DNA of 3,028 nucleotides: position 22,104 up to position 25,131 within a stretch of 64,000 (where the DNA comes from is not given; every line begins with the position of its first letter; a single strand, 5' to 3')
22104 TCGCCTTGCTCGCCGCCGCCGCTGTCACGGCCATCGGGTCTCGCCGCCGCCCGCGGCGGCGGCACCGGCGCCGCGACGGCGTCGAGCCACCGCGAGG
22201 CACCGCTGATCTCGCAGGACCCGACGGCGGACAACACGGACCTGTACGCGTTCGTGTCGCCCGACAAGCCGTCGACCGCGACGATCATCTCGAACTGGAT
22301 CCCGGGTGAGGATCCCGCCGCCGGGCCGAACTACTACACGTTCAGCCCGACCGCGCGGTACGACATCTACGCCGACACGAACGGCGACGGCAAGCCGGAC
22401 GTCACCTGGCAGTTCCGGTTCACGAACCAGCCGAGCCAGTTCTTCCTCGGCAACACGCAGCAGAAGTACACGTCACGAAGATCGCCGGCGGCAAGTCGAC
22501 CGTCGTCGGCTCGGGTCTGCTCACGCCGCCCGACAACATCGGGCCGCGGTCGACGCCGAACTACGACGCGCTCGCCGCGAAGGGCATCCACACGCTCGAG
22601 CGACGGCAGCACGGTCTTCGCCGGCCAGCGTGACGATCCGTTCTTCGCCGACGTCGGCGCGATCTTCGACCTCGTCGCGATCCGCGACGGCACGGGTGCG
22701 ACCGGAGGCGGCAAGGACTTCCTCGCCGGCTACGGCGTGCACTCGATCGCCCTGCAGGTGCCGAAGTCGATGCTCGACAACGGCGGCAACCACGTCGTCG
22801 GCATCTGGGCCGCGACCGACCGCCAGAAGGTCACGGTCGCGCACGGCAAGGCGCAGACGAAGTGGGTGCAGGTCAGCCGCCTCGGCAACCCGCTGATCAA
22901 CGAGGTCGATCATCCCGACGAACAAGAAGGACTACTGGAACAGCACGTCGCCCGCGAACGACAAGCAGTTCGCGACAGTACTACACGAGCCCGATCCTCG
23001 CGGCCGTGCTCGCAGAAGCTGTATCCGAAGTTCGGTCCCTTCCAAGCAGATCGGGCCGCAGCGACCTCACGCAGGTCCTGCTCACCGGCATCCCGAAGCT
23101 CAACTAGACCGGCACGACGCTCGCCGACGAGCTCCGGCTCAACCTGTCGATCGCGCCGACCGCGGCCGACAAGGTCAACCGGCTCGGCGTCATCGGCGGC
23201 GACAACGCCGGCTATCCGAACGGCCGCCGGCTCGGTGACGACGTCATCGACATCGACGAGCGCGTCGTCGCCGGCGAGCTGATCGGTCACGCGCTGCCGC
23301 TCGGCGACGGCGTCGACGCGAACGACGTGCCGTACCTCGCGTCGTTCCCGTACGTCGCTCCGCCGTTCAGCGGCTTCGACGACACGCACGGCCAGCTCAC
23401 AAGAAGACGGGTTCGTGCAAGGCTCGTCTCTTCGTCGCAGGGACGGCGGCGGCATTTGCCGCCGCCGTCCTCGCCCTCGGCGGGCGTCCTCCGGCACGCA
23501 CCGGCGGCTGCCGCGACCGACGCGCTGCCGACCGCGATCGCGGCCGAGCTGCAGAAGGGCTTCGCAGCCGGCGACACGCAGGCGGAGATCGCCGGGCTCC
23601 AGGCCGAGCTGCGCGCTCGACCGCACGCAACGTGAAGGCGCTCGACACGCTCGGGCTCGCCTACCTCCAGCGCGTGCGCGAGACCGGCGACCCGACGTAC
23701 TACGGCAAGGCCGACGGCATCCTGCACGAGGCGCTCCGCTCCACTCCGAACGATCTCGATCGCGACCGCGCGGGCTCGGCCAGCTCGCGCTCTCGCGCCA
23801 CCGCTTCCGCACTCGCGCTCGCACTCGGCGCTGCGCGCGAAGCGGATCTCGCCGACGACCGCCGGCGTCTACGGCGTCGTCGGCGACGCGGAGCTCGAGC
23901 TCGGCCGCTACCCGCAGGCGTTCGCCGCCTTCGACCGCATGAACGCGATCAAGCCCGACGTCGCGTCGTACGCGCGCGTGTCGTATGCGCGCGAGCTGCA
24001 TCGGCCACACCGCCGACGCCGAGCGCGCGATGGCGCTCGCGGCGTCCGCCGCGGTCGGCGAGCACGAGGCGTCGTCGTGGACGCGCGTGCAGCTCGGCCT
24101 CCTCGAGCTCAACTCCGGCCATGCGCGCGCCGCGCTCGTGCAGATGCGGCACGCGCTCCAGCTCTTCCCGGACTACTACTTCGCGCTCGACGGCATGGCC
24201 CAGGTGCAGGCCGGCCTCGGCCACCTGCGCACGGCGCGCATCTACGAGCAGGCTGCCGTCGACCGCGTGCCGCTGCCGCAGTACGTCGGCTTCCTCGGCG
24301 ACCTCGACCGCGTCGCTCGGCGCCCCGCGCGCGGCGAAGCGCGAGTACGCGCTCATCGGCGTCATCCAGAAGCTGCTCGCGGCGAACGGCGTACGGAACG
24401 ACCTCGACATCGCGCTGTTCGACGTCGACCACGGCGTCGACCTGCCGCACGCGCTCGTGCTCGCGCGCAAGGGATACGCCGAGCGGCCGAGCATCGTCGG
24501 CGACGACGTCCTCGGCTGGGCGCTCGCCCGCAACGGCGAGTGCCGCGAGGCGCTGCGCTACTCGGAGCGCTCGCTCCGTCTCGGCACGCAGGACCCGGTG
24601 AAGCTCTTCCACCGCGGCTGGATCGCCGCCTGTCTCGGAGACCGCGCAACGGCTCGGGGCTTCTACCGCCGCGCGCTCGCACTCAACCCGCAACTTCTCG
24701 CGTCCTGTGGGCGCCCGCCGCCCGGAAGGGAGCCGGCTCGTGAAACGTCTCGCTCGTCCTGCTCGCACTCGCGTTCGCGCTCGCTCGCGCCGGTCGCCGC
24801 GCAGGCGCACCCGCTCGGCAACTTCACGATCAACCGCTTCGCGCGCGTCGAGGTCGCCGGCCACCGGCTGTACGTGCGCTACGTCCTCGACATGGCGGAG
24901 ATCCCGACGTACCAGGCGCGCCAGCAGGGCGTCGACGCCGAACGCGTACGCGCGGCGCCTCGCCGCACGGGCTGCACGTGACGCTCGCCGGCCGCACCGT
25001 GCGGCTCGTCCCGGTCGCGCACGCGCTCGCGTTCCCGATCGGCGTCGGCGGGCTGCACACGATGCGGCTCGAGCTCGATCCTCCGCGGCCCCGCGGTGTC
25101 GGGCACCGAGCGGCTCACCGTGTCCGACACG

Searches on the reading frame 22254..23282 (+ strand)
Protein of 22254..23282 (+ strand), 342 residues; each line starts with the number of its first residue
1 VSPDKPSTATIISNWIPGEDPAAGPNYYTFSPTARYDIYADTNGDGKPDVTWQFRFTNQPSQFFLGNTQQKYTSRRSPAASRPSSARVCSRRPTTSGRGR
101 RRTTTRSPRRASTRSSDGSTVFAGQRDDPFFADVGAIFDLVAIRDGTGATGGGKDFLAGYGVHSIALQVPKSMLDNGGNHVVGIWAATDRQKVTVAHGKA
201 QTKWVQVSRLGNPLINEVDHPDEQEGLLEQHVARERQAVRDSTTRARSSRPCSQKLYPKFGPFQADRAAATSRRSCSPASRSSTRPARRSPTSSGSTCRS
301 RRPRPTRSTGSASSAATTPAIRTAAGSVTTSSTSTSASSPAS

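Call 43: search_protein_families(library=pfam, proteins=[window:22254-23282:+], max_evalue=0.01)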
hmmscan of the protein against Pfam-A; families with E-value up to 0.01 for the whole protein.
window:22254-23282:+ (342 aa): 1 family
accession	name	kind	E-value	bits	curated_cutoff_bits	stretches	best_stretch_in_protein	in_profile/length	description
PF14224.11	DUF4331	-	5.1e-53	181.3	27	1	2-223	25-271/421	Domain of unknown function (DUF4331)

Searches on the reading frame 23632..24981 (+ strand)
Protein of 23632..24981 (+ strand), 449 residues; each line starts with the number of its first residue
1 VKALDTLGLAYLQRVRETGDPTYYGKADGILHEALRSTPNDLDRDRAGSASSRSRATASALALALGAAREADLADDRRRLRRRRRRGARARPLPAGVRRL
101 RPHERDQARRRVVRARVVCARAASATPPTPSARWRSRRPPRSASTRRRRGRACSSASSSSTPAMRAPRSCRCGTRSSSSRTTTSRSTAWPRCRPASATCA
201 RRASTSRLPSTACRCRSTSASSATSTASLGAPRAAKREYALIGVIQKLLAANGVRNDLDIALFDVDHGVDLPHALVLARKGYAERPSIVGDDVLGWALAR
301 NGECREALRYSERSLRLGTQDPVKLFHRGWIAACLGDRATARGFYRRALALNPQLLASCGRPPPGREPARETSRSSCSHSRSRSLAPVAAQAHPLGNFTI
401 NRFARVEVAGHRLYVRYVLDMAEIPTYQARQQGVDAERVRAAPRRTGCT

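Call 43: search_protein_families(library=pfam, proteins=[window:23632-24981:+], max_evalue=0.01)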
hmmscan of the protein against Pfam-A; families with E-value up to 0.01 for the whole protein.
window:23632-24981:+ (449 aa): 4 families
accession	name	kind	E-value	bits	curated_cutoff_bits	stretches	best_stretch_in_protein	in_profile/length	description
PF07719.23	TPR_2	-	1.5e-06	28.3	27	1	325-354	4-33/34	Tetratricopeptide repeat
PF13424.12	TPR_12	-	0.00076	20.1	30.1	0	294-317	51-74/77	Tetratricopeptide repeat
PF13176.12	TPR_7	-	0.0018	18.7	27.9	0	330-354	7-31/36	Tetratricopeptide repeat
PF13371.12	TPR_9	-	0.0086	16.5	35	1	299-354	6-61/73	Tetratricopeptide repeat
